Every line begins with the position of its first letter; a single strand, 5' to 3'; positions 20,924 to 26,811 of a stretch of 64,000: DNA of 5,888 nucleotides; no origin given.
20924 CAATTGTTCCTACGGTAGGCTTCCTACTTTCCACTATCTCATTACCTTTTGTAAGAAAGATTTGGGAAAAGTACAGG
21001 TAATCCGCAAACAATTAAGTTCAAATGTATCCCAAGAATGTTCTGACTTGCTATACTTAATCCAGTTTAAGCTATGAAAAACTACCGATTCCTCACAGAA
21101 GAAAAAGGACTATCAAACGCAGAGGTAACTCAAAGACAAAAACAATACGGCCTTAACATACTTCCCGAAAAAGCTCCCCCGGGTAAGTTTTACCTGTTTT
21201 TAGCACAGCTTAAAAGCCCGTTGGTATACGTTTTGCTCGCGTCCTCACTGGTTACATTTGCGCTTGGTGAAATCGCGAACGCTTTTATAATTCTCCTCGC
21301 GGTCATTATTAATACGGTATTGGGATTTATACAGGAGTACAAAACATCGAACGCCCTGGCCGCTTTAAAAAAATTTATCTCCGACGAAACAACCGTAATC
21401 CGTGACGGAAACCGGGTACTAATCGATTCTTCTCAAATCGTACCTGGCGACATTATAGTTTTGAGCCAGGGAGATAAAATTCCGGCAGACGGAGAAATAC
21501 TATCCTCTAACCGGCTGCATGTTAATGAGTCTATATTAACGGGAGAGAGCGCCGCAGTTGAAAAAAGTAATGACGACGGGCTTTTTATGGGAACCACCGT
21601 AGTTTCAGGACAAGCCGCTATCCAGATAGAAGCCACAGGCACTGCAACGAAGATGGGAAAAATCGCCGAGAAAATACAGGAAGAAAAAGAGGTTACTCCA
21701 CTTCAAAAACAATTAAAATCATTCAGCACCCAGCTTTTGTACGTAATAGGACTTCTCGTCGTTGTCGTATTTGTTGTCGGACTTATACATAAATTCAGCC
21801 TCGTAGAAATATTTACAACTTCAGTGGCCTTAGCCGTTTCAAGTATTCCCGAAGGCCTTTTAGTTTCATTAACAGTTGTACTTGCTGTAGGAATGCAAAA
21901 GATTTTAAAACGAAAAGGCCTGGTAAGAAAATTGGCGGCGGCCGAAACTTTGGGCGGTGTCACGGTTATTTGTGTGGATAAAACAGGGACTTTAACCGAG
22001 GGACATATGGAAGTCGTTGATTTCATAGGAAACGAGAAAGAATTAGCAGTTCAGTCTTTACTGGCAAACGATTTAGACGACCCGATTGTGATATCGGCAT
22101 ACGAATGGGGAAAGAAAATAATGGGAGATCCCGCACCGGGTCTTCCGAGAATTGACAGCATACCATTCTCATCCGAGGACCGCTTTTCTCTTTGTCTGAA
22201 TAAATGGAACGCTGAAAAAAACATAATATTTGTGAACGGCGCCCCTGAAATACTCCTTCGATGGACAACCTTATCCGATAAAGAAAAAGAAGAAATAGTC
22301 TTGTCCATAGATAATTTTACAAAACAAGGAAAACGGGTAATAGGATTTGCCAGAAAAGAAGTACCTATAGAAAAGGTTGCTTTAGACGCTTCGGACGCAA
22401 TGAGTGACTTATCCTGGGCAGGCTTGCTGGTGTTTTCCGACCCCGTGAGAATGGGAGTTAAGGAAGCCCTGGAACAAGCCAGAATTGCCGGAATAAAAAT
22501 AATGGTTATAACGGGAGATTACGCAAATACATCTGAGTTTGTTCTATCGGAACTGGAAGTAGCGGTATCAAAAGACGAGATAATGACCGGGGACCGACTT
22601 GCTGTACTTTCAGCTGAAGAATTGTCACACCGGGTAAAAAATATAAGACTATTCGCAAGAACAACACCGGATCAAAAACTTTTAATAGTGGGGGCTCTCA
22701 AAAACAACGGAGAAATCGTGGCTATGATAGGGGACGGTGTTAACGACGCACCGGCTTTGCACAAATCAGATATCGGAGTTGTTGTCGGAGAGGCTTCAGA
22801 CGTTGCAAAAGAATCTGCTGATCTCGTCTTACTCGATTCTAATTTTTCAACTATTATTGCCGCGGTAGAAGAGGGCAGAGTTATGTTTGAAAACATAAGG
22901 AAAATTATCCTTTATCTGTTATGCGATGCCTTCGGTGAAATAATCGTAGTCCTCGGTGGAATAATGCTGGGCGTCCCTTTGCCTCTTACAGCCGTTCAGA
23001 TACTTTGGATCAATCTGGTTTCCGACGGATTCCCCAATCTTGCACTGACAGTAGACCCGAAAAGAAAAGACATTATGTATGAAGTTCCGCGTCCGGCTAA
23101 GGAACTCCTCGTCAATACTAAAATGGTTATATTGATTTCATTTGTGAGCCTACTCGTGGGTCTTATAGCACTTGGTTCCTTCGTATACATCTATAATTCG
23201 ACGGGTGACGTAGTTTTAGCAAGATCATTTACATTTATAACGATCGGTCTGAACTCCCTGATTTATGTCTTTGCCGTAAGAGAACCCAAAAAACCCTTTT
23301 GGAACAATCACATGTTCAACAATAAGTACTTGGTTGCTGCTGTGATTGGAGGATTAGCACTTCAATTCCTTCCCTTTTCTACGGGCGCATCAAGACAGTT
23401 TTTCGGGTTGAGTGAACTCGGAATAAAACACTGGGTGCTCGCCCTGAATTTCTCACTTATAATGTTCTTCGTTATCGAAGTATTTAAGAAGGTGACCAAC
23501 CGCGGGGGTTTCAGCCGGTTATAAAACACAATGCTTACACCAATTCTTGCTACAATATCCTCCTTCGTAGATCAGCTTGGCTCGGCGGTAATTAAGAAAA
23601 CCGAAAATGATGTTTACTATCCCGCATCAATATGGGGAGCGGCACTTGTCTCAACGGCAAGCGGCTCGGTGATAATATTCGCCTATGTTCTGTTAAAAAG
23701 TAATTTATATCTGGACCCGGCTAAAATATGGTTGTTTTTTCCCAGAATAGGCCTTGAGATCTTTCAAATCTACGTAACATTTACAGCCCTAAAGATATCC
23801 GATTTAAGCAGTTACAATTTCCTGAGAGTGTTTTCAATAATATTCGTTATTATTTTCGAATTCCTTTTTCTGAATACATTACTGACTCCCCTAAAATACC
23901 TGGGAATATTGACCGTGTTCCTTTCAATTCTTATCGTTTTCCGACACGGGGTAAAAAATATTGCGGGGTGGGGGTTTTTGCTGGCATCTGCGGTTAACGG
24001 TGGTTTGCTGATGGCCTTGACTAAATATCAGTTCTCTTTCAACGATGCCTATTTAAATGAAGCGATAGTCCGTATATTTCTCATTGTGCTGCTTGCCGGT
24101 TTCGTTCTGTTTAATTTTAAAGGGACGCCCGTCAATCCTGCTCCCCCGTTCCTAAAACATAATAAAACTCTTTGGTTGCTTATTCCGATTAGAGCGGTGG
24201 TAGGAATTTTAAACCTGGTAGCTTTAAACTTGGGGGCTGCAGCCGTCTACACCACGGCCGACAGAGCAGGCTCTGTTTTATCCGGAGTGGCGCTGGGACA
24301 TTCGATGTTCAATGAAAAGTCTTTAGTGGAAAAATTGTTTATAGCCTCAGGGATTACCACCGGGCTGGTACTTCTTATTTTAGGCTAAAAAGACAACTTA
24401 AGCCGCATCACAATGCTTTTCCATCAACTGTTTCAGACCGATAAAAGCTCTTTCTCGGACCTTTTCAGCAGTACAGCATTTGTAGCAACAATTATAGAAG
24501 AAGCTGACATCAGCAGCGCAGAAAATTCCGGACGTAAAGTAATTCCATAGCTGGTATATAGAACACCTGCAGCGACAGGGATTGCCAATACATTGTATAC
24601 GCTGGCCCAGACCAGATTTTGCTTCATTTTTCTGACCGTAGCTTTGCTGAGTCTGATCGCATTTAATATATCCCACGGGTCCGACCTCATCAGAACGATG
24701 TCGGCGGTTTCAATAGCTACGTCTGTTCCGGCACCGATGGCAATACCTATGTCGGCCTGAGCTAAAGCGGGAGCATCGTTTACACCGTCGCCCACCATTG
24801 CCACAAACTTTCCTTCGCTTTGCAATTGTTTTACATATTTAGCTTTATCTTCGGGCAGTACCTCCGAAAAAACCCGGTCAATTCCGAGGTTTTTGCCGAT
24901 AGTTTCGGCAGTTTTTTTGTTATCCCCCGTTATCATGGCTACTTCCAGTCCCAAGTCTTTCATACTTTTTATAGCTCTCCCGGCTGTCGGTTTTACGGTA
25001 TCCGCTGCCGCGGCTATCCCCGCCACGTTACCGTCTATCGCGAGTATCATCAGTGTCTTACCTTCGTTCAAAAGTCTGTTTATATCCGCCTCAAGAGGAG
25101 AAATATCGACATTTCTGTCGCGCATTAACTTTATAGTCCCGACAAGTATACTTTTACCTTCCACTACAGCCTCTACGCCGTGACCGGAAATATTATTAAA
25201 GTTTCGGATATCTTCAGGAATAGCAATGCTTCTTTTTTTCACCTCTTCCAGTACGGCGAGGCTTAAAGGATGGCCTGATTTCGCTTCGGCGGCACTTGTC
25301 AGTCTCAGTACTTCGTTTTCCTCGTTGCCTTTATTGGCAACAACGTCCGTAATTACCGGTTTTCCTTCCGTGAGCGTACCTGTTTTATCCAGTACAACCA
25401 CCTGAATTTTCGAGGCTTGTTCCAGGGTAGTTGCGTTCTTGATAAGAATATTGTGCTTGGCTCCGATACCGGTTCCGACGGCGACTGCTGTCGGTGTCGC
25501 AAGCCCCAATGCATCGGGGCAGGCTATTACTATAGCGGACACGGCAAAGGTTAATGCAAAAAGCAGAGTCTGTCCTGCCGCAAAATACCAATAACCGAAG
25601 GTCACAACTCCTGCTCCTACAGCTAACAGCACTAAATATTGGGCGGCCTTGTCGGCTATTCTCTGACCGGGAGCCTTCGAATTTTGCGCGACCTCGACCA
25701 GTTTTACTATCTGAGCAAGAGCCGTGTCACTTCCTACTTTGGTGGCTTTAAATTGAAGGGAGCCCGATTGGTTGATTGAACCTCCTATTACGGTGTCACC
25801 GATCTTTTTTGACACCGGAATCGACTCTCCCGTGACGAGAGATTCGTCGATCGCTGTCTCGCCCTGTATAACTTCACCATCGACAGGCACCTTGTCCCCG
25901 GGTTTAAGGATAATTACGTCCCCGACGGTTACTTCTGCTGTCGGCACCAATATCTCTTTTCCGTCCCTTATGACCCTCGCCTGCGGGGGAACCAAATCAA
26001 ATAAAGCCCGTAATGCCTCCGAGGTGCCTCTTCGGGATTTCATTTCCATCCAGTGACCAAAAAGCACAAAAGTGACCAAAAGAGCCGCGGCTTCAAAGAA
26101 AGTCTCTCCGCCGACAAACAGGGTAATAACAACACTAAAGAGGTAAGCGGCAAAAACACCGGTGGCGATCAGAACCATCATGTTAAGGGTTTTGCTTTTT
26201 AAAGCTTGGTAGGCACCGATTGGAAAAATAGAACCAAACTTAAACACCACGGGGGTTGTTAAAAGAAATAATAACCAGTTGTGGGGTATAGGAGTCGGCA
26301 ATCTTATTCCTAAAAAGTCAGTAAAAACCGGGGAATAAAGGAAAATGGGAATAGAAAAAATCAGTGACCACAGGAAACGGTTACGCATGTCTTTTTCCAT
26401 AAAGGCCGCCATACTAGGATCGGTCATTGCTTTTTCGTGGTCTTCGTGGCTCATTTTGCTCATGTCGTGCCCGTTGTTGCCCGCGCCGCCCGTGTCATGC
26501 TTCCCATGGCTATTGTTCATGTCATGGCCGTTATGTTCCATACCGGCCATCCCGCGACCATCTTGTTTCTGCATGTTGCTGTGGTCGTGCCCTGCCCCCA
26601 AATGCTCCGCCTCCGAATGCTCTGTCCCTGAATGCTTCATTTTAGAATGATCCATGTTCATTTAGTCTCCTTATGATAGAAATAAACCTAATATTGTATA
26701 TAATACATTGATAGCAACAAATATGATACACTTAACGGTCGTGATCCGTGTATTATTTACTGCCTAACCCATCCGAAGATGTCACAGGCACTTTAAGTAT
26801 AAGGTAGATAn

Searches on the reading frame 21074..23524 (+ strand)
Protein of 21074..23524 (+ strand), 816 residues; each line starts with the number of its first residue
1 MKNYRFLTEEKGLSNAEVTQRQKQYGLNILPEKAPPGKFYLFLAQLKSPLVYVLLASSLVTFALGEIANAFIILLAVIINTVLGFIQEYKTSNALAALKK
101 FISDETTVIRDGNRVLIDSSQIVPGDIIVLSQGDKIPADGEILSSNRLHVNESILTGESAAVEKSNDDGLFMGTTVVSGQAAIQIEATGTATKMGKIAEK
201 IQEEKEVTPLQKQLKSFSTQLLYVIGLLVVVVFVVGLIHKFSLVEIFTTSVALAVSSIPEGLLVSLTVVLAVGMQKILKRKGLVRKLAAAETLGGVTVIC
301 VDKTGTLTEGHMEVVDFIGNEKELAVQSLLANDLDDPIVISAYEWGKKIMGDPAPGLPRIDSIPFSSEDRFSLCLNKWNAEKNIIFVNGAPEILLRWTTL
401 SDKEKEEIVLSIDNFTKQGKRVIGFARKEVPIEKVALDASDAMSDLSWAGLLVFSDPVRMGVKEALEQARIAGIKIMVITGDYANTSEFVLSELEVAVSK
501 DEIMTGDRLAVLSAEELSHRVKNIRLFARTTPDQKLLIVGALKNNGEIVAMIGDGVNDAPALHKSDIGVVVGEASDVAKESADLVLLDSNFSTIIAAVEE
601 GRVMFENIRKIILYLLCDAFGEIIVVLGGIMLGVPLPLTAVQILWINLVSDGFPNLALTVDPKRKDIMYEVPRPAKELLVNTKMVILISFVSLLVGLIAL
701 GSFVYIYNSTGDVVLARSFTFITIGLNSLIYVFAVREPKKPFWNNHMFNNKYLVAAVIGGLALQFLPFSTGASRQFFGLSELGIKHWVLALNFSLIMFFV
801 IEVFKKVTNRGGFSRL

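Call 61: search_protein_families(library=pfam, proteins=[window:21074-23524:+], max_evalue=0.00001)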
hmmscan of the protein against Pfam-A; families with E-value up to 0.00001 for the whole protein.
window:21074-23524:+ (816 aa): 5 families
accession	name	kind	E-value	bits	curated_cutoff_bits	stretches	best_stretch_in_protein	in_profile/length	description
PF00122.25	E1-E2_ATPase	-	2.6e-48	164.4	28.1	1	102-279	3-180/181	E1-E2 ATPase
PF00689.26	Cation_ATPase_C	-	5.1e-41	140.8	27.3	1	635-806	1-174/175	Cation transporting ATPase, C-terminus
PF00702.32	Hydrolase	-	2.3e-17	64.4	26.4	1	297-564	2-189/191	haloacid dehalogenase-like hydrolase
PF00690.31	Cation_ATPase_N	-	1.9e-15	56.7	20.4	1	8-60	16-68/69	Cation transporter/ATPase, N-terminus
PF08282.18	Hydrolase_3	-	4.6e-06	27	20.9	0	545-592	202-249/255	haloacid dehalogenase-like hydrolase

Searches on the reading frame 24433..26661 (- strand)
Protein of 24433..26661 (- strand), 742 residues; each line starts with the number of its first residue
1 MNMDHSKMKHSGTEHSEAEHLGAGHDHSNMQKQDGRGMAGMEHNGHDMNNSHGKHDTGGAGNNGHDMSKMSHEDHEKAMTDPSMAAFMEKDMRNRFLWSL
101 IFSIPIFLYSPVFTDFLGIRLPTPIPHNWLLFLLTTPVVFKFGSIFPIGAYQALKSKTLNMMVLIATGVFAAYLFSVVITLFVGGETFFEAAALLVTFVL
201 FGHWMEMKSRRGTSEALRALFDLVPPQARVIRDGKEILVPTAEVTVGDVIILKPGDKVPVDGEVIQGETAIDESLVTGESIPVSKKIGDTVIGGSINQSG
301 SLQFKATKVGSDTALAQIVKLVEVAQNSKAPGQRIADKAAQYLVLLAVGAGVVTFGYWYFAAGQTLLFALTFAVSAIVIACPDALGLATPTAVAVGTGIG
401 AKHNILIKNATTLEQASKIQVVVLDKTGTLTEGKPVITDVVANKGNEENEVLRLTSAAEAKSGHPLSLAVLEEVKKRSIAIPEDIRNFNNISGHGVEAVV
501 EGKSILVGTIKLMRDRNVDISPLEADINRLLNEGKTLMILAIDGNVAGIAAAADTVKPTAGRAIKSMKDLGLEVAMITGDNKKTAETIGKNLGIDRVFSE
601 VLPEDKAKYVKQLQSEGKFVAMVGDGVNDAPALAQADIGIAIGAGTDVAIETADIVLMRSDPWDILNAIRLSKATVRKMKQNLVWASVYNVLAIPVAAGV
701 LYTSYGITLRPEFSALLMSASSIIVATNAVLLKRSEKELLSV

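Call 62: search_protein_families(library=pfam, proteins=[window:24433-26661:-], max_evalue=0.00001)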
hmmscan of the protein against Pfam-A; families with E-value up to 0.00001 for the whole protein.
window:24433-26661:- (742 aa): 3 families
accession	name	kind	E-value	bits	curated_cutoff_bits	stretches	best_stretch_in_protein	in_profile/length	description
PF00122.25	E1-E2_ATPase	-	3e-56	190.2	28.1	1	223-403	2-181/181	E1-E2 ATPase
PF00702.32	Hydrolase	-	3.4e-35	122.6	26.4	1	419-637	1-191/191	haloacid dehalogenase-like hydrolase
PF08282.18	Hydrolase_3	-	4.9e-06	26.9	20.9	0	609-657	195-243/255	haloacid dehalogenase-like hydrolase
